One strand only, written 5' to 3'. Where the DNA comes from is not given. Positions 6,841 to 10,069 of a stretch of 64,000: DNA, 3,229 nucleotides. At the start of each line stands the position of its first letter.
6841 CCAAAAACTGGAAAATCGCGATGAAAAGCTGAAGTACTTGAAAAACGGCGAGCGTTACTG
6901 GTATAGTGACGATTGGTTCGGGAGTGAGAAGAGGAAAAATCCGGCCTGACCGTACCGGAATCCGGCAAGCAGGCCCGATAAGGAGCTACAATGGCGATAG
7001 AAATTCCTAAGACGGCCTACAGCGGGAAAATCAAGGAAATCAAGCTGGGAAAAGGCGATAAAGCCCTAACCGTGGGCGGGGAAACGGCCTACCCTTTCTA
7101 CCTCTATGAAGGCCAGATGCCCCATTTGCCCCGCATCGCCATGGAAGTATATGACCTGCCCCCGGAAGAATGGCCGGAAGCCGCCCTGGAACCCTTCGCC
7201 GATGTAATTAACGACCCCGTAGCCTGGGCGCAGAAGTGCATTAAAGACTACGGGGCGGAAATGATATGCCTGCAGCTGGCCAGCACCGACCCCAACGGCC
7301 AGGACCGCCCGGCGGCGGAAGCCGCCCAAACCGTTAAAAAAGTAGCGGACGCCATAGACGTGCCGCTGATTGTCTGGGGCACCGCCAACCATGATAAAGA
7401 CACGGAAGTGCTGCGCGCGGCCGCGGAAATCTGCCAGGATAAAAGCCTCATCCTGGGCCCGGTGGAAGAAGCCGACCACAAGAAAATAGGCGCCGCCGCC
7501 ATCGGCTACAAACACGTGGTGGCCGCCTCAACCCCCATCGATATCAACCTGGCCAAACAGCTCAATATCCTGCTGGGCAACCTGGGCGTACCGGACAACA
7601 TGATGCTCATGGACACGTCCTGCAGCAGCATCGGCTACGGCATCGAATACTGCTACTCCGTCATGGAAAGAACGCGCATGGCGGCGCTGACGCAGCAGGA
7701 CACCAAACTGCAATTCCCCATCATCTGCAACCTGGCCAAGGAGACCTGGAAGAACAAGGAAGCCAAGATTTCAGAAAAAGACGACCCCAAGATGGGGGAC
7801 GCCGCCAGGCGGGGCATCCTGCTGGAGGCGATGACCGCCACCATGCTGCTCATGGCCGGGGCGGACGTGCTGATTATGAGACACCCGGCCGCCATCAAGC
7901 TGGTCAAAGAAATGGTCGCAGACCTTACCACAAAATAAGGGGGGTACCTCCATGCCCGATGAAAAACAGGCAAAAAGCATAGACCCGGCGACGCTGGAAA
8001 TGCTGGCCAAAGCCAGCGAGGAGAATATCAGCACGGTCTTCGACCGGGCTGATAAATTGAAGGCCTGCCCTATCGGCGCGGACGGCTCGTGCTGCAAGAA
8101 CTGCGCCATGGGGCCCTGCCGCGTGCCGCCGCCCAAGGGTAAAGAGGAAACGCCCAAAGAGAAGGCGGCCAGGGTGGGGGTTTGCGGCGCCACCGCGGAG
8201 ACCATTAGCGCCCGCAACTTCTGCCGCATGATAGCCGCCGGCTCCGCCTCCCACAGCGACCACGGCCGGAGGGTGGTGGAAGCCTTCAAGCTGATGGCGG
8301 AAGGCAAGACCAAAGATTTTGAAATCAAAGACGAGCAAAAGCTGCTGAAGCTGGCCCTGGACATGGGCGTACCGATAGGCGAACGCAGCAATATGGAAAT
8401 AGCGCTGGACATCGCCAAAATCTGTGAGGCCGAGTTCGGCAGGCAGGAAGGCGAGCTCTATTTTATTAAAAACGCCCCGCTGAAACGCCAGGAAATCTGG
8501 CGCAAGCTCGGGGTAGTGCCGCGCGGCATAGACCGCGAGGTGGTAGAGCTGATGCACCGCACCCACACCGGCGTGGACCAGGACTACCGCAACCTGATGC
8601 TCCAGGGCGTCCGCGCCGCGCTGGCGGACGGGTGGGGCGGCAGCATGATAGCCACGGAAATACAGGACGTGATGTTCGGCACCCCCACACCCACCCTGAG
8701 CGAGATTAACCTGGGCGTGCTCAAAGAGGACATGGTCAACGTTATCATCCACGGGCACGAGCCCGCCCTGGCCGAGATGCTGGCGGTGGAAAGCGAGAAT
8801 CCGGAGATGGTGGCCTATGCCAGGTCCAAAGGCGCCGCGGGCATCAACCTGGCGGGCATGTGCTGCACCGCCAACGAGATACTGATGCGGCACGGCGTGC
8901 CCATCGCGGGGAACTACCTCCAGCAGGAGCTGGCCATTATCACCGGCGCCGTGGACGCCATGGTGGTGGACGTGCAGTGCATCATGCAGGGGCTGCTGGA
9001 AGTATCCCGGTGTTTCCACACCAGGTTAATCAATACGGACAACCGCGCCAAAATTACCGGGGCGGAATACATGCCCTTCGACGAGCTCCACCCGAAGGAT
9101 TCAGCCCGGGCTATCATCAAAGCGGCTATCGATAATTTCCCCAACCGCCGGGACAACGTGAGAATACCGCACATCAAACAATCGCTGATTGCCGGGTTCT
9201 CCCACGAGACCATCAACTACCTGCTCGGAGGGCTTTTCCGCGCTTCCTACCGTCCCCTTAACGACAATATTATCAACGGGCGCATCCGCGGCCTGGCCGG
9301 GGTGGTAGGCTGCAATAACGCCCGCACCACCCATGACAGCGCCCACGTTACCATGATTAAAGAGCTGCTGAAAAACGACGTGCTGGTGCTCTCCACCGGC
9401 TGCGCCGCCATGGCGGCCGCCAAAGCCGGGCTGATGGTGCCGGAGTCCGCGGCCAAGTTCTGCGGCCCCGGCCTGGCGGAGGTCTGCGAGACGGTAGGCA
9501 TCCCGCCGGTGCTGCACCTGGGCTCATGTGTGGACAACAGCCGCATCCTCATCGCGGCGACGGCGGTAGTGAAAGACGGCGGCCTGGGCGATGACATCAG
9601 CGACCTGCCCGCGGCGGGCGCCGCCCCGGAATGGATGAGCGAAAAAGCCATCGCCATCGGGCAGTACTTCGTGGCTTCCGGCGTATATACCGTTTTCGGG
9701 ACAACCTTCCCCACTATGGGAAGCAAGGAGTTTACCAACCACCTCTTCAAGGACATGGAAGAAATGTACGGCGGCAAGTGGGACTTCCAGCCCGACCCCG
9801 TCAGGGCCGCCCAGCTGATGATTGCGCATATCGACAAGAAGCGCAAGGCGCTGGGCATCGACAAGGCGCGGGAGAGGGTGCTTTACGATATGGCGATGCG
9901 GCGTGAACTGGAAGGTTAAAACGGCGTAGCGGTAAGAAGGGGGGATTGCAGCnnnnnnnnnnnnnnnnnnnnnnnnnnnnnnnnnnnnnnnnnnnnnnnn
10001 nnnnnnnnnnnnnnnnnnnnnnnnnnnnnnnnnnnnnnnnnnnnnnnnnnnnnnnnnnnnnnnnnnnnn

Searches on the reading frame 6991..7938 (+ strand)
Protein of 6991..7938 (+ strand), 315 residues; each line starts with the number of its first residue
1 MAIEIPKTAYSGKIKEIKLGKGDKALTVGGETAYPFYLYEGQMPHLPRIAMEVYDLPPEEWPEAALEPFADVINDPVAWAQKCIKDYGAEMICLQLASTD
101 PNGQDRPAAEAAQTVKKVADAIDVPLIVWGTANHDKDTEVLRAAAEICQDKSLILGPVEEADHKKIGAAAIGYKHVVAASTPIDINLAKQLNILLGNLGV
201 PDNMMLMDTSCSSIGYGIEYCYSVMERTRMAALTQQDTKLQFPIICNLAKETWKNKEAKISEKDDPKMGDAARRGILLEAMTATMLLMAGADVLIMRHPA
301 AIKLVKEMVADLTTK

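Call 23: search_protein_families(library=pfam, proteins=[window:6991-7938:+])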
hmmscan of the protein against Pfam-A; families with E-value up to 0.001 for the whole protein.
window:6991-7938:+ (315 aa): 1 family
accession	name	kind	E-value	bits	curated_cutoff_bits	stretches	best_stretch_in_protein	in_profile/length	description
PF03599.22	CdhD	-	8e-47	160.2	24.8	1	16-305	1-249/387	CO dehydrogenase/acetyl-CoA synthase delta subunit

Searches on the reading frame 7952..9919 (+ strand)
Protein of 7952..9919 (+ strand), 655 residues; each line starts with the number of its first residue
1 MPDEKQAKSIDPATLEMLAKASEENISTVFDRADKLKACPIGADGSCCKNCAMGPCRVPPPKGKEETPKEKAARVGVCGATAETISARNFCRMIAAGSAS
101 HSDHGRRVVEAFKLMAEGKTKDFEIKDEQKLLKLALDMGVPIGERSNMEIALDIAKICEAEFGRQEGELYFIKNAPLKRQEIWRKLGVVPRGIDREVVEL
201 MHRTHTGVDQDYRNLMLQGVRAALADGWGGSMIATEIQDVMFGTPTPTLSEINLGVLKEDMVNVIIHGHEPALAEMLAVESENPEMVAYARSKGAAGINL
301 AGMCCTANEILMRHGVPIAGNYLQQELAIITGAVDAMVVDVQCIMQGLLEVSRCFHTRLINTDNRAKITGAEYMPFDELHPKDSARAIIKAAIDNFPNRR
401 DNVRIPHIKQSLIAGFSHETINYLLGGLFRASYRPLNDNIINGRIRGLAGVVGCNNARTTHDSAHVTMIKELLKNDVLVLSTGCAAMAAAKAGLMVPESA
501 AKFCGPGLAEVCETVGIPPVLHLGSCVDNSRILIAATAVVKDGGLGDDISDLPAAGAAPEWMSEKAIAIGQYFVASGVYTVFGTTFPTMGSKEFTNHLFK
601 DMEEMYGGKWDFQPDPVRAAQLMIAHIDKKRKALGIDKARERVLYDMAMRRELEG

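Call 23: search_protein_families(library=pfam, proteins=[window:7952-9919:+])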
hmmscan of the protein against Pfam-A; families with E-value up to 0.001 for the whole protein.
window:7952-9919:+ (655 aa): 1 family
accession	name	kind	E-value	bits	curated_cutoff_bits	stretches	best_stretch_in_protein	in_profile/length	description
PF03063.25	Prismane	-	5.4e-174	580.1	27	1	47-616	2-512/513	Prismane/CO dehydrogenase family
